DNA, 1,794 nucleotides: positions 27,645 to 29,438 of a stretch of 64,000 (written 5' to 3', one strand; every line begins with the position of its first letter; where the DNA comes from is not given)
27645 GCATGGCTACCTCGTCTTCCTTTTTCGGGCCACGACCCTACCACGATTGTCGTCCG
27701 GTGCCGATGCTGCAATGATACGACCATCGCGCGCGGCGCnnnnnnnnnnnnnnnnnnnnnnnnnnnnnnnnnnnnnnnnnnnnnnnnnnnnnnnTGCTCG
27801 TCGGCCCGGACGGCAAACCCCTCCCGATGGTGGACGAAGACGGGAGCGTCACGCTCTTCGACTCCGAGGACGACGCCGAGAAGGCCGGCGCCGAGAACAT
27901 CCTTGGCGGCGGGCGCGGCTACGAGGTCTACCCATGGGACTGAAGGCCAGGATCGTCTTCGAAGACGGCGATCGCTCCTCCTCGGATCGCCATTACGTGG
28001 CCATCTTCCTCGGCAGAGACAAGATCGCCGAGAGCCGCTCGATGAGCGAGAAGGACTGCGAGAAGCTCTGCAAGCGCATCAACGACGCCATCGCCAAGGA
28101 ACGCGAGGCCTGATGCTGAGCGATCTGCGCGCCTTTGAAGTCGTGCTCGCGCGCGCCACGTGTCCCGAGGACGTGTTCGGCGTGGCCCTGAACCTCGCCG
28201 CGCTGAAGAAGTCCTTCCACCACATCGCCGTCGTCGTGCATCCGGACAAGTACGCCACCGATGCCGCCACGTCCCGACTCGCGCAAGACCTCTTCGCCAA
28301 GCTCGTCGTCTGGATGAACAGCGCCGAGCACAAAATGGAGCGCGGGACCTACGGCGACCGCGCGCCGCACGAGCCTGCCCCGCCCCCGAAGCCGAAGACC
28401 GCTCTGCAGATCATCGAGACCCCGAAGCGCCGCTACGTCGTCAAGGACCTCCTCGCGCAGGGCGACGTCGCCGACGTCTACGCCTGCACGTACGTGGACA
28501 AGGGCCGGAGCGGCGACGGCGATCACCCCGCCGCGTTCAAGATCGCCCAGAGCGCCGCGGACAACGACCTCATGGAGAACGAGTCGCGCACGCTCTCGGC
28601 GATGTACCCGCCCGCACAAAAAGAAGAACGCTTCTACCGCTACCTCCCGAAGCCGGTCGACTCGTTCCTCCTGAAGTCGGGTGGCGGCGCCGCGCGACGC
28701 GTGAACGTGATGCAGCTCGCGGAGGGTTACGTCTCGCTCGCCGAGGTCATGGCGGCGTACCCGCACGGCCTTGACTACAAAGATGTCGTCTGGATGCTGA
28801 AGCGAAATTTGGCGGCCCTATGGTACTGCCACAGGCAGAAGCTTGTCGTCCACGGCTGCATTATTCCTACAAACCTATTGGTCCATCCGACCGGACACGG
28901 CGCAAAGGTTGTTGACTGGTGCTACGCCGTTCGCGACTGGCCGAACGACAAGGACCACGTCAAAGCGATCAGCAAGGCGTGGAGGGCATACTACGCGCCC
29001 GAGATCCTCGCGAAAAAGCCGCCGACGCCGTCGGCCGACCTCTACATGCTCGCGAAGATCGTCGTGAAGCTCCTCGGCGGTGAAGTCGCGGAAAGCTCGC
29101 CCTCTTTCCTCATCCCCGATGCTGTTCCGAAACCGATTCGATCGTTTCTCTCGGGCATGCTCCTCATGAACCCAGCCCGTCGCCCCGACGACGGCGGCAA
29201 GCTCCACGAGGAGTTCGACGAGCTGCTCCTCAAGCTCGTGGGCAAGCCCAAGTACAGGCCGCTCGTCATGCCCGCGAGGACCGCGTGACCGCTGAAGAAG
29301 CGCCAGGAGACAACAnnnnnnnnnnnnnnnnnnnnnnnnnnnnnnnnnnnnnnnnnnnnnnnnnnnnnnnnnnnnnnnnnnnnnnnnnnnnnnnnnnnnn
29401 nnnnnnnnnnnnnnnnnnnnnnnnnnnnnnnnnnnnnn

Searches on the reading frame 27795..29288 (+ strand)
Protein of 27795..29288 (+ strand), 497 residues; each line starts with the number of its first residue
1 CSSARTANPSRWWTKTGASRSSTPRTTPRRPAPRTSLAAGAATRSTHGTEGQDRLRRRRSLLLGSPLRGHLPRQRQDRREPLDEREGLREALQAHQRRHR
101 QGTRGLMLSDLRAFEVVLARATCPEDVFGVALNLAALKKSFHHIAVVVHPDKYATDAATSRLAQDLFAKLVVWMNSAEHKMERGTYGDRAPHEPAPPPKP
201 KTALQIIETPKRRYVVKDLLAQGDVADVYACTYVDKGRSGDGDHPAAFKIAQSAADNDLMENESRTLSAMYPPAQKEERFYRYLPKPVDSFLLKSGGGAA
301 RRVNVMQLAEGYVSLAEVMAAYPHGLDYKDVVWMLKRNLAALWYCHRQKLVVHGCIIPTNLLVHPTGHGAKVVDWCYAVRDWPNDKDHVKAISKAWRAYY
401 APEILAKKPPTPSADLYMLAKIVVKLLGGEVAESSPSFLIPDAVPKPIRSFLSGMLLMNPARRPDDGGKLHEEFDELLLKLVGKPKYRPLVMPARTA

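Call 17: search_protein_families(library=phrogs, proteins=[window:27795-29288:+], max_evalue=0.001)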
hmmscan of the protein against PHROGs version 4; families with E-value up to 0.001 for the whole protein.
window:27795-29288:+ (497 aa): 1 family
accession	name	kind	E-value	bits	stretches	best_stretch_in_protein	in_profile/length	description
phrog_3043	-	other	4.4e-45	155.6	1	141-487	31-364/376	kinase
